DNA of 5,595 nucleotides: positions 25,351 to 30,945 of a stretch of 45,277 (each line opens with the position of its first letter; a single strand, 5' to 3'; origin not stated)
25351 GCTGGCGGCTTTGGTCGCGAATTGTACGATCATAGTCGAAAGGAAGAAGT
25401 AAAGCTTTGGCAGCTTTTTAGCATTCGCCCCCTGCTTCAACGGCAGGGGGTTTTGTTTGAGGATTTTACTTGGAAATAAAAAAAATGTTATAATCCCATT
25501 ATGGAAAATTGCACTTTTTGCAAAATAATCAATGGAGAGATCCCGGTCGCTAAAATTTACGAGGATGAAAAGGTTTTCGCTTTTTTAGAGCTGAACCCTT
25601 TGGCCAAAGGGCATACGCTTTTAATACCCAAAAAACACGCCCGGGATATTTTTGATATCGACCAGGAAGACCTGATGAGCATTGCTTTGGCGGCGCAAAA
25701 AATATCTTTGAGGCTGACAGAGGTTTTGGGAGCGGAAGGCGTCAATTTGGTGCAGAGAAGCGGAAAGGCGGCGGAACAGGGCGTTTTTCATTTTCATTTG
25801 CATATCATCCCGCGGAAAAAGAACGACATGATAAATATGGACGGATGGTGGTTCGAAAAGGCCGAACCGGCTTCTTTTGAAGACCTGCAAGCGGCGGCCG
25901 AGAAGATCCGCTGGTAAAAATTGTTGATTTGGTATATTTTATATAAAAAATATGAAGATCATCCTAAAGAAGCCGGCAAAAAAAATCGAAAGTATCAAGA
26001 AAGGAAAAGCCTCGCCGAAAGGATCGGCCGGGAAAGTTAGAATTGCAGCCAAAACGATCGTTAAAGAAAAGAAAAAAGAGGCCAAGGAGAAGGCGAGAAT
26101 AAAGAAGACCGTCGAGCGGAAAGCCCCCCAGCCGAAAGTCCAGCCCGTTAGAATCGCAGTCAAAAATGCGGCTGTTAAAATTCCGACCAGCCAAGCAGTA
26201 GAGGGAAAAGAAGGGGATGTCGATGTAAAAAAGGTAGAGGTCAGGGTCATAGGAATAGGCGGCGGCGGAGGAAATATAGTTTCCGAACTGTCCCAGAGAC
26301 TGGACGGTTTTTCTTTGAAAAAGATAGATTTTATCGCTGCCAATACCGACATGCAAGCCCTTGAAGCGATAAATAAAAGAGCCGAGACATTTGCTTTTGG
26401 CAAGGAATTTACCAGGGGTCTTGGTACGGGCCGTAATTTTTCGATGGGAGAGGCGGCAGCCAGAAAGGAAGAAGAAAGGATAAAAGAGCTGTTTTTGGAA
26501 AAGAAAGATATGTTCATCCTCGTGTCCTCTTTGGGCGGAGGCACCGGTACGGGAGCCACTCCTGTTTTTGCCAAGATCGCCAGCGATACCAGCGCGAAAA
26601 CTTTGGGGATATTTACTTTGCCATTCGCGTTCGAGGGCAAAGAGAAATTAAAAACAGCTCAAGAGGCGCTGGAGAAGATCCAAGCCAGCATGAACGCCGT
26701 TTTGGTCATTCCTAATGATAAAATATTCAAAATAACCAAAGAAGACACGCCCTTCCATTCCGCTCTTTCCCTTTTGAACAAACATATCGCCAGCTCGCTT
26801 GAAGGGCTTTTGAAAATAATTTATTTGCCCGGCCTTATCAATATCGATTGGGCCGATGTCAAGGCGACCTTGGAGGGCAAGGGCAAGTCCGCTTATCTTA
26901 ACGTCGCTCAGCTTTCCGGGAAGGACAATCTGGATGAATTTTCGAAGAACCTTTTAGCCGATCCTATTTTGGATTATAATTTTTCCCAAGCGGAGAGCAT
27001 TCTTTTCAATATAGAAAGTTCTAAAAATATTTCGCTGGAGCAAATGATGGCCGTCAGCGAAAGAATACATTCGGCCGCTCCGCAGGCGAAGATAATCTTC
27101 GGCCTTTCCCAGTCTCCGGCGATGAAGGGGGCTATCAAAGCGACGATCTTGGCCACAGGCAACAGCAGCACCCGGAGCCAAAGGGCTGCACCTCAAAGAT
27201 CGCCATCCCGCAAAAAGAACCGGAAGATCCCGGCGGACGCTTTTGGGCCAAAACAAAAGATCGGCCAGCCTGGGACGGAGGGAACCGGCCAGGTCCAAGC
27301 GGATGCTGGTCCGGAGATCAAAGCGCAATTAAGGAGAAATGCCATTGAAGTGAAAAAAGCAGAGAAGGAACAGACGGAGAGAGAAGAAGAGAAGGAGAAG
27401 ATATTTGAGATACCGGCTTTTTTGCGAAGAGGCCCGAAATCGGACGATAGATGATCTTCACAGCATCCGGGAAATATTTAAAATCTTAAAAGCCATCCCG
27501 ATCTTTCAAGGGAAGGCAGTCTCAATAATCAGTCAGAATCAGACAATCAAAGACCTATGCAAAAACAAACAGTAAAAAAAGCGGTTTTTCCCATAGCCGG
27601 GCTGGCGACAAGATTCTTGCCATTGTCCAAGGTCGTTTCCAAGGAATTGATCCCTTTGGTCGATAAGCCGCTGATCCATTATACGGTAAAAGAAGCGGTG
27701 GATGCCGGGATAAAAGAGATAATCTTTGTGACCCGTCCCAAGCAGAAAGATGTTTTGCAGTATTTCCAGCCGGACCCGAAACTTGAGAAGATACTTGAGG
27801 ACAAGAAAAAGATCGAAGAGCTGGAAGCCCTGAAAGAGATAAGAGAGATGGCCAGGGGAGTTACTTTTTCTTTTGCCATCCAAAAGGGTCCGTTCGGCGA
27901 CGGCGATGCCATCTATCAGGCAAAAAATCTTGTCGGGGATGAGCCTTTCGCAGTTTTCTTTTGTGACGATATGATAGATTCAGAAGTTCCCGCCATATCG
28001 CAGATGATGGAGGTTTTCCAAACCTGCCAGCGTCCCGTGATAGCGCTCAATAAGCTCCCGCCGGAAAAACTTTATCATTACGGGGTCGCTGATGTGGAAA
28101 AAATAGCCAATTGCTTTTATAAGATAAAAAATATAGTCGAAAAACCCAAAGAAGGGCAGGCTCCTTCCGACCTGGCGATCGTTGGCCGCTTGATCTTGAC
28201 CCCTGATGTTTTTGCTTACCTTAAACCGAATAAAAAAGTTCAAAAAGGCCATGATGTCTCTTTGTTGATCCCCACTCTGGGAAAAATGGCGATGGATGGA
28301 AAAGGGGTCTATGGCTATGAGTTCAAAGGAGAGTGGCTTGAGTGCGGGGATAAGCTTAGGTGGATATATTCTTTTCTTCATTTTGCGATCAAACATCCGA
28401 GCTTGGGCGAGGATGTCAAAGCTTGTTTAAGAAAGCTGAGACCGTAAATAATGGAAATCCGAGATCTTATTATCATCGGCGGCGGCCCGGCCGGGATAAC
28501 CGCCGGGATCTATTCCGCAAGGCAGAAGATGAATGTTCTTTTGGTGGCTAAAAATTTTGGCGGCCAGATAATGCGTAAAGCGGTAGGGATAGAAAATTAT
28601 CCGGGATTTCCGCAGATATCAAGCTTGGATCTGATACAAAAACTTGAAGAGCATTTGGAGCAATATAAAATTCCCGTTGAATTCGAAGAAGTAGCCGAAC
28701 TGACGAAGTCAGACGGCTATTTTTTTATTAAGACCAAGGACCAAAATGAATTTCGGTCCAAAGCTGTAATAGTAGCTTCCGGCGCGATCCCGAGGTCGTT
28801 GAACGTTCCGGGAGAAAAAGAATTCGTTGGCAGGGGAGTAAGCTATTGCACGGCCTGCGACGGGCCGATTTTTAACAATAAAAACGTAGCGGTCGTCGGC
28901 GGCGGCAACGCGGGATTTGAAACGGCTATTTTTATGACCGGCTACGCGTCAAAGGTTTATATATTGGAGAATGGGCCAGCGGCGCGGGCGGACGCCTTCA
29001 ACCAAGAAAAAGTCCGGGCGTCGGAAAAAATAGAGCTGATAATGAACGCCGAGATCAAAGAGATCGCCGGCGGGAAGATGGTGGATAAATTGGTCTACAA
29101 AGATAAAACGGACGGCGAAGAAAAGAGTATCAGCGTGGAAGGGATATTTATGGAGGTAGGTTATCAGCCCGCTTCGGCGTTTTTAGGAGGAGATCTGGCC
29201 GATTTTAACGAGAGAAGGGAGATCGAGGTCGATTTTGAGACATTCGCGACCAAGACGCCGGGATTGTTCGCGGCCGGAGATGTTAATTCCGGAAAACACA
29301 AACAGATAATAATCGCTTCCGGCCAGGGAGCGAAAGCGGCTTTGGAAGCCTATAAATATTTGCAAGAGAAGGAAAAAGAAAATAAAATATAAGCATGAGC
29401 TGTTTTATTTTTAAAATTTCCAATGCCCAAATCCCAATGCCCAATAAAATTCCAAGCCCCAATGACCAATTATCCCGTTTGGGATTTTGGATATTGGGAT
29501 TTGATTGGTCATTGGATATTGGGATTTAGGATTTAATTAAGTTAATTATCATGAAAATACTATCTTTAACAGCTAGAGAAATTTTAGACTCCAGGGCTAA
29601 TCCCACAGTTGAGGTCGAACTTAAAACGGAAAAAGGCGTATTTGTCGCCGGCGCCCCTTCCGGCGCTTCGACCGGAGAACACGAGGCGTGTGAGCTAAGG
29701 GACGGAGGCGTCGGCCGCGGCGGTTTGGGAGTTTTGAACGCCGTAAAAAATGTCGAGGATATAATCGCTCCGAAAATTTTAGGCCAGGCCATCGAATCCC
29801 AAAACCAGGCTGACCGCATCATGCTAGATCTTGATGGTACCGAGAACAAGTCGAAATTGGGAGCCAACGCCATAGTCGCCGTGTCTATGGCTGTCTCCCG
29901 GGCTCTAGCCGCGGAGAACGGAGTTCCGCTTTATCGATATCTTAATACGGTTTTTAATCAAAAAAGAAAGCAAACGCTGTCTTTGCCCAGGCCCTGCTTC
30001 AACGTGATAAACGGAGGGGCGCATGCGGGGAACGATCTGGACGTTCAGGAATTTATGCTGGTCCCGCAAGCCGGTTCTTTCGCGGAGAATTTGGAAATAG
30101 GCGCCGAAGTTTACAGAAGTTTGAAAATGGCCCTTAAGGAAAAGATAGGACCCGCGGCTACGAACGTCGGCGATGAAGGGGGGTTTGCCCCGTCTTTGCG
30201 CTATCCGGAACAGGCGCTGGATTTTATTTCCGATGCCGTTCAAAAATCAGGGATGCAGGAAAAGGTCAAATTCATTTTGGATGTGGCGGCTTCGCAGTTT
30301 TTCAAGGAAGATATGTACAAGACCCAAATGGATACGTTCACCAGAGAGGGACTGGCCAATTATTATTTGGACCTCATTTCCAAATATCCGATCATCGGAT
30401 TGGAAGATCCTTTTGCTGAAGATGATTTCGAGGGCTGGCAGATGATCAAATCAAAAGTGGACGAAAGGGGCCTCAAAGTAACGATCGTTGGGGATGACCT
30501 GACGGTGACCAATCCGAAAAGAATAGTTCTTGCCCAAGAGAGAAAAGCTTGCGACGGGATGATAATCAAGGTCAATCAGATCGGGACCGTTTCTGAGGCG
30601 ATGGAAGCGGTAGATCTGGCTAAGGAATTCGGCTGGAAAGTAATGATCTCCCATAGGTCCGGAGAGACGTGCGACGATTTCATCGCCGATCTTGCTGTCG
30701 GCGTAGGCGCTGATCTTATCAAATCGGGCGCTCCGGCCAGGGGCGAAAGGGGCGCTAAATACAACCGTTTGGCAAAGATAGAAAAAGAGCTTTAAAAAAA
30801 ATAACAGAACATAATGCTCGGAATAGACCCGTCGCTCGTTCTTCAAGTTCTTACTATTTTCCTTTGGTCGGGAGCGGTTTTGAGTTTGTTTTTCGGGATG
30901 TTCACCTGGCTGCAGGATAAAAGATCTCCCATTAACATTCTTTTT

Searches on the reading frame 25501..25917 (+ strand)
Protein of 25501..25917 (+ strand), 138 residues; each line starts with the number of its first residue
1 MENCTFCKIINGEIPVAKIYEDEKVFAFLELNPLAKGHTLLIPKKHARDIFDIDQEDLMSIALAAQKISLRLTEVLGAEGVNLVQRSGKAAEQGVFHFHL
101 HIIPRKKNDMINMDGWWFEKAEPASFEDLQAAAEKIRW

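Call 65: search_protein_families(library=pfam, proteins=[window:25501-25917:+], max_evalue=0.0001)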
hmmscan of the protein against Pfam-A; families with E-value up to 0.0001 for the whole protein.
window:25501-25917:+ (138 aa): 2 families
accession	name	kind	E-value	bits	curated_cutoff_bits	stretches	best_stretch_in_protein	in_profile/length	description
PF01230.28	HIT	-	1.1e-25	90.5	21.5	1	12-107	2-97/98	HIT domain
PF11969.13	DcpS_C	-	9.8e-16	58.7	24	1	3-107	1-104/114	Scavenger mRNA decapping enzyme C-term binding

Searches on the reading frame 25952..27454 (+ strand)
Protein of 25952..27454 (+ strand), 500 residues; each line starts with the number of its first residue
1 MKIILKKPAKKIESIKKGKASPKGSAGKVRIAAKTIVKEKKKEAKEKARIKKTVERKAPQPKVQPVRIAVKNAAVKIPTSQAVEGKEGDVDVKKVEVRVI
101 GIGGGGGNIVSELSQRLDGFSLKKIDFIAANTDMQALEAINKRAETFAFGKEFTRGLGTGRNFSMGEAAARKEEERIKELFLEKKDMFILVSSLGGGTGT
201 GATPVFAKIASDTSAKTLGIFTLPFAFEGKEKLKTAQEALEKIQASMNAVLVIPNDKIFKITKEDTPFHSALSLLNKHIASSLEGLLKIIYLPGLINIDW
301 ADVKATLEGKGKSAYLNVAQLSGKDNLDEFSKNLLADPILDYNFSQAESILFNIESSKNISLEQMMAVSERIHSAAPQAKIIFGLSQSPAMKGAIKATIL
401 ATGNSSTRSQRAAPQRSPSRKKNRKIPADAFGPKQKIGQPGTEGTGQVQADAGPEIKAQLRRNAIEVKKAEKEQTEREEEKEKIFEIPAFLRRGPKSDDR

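Call 65: search_protein_families(library=pfam, proteins=[window:25952-27454:+], max_evalue=0.0001)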
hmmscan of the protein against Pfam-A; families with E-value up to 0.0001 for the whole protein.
window:25952-27454:+ (500 aa): 3 families
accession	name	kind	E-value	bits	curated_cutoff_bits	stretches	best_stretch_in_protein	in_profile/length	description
PF00091.31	Tubulin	-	5.9e-36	125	33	1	96-262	1-189/190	Tubulin/FtsZ family, GTPase domain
PF12327.13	FtsZ_C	-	1.5e-11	44.9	27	1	314-403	3-93/95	FtsZ family, C-terminal domain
PF13809.12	Tubulin_2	-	5.6e-05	23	27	0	99-144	2-52/356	Tubulin like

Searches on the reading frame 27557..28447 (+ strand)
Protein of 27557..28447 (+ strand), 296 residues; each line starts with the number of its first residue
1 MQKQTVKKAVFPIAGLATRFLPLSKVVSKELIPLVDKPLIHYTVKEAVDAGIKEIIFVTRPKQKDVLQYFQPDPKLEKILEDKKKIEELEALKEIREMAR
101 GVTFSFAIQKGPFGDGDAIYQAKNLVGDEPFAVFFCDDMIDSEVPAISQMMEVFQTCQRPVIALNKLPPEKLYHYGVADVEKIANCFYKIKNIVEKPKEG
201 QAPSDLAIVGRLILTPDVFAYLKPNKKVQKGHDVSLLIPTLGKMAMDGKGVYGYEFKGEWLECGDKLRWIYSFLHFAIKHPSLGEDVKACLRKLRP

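Call 65: search_protein_families(library=pfam, proteins=[window:27557-28447:+], max_evalue=0.0001)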
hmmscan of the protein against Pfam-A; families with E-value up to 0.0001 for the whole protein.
window:27557-28447:+ (296 aa): 1 family
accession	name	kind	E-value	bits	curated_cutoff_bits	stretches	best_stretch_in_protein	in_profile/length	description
PF00483.29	NTP_transferase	-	1.7e-24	87.2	21.2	1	14-265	7-231/245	Nucleotidyl transferase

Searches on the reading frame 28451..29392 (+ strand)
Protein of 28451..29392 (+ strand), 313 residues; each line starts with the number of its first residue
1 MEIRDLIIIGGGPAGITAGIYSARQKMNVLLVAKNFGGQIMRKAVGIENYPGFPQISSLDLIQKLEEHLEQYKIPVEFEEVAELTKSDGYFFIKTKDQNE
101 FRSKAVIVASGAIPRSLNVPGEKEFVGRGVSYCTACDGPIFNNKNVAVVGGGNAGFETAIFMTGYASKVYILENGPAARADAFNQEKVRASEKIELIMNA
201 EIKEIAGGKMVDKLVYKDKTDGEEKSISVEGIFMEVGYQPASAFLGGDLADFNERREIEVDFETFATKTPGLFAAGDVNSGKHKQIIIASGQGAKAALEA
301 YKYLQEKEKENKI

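Call 65: search_protein_families(library=pfam, proteins=[window:28451-29392:+], max_evalue=0.0001)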
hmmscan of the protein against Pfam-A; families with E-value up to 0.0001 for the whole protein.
window:28451-29392:+ (313 aa): 11 families
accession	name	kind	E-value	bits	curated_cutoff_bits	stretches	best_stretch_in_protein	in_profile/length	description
PF07992.20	Pyr_redox_2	-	1.8e-44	152.8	26.1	1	5-293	2-291/291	Pyridine nucleotide-disulphide oxidoreductase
PF13738.12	Pyr_redox_3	-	2.3e-28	99.8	30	1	57-276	79-305/305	Pyridine nucleotide-disulphide oxidoreductase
PF01134.28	GIDA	-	8.9e-13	48.5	22.1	0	5-36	1-32/391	Glucose inhibited division protein A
PF03486.20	HI0933_like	-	6.9e-12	45.8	50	0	5-35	2-32/244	HI0933-like protein Rossmann domain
PF00890.30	FAD_binding_2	-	1.8e-10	41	20.4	0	5-37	1-33/414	FAD binding domain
PF00070.33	Pyr_redox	-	3e-10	40.9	22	1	145-216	1-79/82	Pyridine nucleotide-disulphide oxidoreductase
PF12831.13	FAD_oxidored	-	4.9e-08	33.1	27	1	5-41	1-39/416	FAD dependent oxidoreductase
PF01266.30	DAO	-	6.4e-08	32.9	27.9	0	5-38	1-35/353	FAD dependent oxidoreductase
PF13450.12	NAD_binding_8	-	2.5e-05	24.9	21.9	0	8-45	1-40/68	NAD(P)-binding Rossmann-like domain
PF01946.23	Thi4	-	5.7e-05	22.9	26.2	0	4-35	18-50/235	Thi4 family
PF05834.18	Lycopene_cycl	-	8.3e-05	22.3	23.4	0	5-32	1-30/380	Lycopene cyclase protein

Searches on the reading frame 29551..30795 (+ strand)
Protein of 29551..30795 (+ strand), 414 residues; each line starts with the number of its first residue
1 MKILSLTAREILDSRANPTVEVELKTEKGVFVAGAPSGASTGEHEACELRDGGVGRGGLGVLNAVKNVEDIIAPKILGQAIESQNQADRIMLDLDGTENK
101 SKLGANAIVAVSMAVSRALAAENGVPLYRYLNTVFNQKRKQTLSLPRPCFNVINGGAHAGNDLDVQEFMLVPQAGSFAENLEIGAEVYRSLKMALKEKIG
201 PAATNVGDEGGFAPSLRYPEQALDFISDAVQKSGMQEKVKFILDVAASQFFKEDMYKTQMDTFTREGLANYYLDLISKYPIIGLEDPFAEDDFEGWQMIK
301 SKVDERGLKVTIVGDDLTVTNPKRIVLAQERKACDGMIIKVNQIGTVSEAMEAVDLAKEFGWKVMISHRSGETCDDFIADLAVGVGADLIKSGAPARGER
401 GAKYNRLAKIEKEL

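Call 65: search_protein_families(library=pfam, proteins=[window:29551-30795:+], max_evalue=0.0001)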
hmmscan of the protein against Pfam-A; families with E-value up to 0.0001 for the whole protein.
window:29551-30795:+ (414 aa): 4 families
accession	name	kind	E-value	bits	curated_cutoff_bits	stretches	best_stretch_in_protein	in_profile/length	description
PF00113.28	Enolase_C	-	1.6e-102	343.2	21.5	1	144-414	3-281/296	Enolase, C-terminal TIM barrel domain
PF03952.21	Enolase_N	-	4.1e-49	166.5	35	1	3-131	1-131/131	Enolase, N-terminal domain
PF07476.17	MAAL_C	-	1.8e-06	27.8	27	1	284-373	110-202/249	Methylaspartate ammonia-lyase C-terminus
PF13378.12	MR_MLE_C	-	2.9e-06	27.6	29.4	1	277-368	68-154/219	Enolase C-terminal domain-like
